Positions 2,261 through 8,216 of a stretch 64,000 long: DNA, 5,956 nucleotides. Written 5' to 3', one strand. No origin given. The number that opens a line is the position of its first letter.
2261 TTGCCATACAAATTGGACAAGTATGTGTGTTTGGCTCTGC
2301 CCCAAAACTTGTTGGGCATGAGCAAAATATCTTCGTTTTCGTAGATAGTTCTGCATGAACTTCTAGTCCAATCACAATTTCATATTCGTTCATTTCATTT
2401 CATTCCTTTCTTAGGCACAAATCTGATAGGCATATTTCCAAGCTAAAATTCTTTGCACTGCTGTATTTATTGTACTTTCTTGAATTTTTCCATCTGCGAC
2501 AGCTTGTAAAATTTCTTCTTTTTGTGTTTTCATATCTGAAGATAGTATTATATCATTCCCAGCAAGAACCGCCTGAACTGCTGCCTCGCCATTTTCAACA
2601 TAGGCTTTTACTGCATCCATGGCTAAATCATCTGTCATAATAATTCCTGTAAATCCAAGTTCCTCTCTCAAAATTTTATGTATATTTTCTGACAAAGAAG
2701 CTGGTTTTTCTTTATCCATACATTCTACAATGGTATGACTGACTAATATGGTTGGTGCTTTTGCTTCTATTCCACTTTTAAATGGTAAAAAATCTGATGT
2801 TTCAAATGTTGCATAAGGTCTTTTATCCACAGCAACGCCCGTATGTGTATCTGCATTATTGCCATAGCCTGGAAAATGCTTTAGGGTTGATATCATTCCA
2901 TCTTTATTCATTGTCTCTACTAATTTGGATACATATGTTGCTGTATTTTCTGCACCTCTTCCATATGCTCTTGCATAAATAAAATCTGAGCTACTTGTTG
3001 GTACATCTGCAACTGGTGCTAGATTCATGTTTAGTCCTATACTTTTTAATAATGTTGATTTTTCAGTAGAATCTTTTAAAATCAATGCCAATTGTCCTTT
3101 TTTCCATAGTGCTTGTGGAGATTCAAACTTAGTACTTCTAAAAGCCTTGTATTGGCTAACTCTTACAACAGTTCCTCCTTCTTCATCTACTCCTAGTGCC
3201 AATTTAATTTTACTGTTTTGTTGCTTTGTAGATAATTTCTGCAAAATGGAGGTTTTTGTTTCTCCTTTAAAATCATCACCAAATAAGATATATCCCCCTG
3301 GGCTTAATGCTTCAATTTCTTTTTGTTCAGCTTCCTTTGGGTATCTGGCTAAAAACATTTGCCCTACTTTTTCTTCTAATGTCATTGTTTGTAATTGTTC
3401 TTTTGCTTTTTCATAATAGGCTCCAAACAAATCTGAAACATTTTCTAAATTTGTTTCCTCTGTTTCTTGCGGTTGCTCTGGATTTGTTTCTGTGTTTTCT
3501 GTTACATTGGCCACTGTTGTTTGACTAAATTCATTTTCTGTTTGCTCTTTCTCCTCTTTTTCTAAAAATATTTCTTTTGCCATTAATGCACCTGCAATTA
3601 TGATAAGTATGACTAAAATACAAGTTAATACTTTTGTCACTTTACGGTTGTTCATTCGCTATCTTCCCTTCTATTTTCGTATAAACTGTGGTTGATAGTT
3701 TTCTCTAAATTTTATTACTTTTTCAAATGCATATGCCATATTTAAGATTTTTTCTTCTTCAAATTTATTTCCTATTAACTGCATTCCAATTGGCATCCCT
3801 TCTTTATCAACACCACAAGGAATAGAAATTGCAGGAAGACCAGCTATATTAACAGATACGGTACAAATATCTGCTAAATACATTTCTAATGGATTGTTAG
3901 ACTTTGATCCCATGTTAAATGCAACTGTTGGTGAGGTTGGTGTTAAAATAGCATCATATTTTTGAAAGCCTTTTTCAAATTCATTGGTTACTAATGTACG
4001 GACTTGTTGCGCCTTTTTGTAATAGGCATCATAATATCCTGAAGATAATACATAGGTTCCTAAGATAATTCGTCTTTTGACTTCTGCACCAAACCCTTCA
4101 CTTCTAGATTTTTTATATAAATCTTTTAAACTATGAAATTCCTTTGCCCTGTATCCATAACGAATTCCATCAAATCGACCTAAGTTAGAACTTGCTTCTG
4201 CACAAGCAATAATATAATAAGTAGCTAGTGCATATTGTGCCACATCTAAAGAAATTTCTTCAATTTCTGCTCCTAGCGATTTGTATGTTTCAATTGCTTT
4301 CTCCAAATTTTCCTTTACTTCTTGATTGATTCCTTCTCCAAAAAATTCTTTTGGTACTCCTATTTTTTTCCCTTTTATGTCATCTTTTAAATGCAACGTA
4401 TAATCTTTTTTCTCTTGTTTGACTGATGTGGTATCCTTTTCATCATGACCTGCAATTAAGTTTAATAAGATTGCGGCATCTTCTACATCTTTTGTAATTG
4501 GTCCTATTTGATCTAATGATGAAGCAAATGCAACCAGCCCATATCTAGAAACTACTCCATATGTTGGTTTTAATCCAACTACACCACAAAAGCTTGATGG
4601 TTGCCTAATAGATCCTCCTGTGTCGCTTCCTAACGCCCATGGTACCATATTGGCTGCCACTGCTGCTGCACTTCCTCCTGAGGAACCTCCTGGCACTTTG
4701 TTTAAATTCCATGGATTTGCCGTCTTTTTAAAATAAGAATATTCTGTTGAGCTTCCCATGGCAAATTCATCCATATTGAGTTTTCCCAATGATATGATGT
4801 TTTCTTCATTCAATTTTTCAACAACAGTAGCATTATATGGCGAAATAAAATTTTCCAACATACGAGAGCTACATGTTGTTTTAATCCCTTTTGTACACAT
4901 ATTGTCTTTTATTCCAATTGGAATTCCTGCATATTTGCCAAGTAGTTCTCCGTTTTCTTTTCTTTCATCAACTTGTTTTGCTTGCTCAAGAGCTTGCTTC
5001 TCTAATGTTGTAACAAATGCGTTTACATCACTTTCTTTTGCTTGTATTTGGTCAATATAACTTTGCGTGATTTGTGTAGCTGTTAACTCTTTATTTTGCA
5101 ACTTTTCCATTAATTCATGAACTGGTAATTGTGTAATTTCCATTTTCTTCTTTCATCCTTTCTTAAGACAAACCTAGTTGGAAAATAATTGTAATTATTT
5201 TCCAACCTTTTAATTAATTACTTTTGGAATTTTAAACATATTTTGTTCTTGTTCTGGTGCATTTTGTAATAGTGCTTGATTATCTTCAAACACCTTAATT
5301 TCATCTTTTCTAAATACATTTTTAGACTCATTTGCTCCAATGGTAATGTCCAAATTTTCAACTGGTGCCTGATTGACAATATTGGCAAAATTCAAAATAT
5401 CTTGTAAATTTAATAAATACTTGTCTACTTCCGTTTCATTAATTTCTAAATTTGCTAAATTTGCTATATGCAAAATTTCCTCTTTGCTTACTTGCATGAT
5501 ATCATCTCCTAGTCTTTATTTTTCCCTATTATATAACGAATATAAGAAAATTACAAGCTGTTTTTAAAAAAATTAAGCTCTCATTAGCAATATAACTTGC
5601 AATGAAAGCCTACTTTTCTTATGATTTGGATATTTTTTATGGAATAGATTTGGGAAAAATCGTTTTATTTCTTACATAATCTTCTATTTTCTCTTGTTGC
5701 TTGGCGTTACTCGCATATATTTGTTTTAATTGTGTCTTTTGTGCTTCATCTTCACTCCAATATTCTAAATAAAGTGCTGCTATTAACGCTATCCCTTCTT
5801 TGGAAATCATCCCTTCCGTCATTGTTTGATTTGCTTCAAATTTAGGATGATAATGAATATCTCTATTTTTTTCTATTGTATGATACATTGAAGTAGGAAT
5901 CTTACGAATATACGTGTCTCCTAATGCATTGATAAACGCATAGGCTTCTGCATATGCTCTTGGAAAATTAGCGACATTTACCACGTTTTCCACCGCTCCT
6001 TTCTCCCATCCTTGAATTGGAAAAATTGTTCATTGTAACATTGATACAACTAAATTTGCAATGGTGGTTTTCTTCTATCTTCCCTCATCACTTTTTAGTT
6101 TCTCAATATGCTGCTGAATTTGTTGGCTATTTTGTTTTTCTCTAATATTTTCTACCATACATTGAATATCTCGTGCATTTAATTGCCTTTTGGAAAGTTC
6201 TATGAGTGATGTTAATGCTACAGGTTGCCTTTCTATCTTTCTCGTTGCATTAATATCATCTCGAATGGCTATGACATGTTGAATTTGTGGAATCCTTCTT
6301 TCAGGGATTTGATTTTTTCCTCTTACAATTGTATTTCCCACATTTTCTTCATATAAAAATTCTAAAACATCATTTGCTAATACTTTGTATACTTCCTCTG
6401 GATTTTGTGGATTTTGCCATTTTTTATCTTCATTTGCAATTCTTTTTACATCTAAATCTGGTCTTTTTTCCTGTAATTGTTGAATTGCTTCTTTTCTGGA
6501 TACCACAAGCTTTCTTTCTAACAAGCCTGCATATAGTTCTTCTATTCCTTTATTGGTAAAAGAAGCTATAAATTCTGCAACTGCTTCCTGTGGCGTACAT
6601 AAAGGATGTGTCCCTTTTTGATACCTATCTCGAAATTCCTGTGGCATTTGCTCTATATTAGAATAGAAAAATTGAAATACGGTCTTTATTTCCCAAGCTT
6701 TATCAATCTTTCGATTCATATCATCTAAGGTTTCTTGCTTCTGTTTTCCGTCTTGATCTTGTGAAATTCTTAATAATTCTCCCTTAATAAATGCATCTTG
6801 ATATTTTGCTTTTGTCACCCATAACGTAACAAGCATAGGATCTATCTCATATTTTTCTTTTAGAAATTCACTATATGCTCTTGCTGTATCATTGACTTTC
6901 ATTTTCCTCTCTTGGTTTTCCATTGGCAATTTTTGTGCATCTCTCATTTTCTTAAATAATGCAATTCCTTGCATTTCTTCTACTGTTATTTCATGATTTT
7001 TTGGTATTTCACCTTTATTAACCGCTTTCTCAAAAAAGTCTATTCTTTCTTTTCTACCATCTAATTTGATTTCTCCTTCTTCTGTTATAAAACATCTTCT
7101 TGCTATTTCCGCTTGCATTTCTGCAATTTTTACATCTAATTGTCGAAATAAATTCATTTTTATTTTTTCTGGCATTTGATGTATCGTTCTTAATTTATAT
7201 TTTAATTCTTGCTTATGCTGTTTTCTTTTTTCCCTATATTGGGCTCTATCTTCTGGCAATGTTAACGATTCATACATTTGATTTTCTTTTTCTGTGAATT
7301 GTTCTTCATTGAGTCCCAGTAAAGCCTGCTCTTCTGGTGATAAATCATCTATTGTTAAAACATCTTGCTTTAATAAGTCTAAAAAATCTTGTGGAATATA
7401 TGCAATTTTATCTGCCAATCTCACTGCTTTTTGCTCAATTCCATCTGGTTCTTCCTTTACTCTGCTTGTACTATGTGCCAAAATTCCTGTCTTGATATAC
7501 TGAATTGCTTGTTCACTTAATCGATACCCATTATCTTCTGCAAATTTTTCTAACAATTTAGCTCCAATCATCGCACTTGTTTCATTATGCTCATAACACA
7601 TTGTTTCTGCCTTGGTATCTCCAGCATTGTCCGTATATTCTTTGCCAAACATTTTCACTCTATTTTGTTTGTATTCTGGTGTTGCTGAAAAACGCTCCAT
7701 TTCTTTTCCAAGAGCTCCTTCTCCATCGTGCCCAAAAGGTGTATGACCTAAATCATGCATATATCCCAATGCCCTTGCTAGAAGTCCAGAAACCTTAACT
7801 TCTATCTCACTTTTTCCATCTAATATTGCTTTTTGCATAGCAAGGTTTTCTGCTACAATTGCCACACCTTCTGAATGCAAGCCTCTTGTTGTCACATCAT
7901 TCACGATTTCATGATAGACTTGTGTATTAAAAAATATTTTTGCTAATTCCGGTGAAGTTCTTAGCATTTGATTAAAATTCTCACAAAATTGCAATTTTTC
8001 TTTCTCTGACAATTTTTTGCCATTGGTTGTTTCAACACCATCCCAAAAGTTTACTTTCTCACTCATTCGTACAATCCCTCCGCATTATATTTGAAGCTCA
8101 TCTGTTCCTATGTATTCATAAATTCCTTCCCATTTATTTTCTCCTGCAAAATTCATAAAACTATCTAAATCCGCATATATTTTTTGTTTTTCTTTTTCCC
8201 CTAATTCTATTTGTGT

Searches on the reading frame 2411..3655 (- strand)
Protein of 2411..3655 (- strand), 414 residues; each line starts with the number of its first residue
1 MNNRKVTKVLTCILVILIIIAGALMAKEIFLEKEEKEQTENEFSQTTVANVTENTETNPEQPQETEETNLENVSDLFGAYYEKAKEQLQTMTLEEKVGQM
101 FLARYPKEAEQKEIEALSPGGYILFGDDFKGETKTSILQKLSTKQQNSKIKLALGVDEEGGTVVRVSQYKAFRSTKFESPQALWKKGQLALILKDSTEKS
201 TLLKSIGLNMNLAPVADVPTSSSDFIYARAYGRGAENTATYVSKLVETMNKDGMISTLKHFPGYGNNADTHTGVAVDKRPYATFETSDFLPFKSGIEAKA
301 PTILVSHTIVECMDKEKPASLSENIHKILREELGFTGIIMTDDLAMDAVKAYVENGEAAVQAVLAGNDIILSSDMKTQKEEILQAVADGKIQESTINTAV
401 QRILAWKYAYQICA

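Call 96: search_protein_families(library=pfam, proteins=[window:2411-3655:-], max_evalue=1e-8)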
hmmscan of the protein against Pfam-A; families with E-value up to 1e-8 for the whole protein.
window:2411-3655:- (414 aa): 1 family
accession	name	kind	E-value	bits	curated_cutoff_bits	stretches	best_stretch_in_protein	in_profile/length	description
PF00933.27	Glyco_hydro_3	-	3.4e-60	204.6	27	1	92-404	1-314/316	Glycosyl hydrolase family 3 N terminal domain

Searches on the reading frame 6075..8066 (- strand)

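Call 96: search_protein_families(library=pfam, proteins=[window:6075-8066:-], max_evalue=1e-8)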
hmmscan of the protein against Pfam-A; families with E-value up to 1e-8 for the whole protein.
window:6075-8066:- (663 aa): 1 family
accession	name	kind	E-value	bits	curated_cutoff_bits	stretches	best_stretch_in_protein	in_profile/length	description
PF01966.28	HD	-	3.1e-09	37.6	22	0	64-222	4-114/116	HD domain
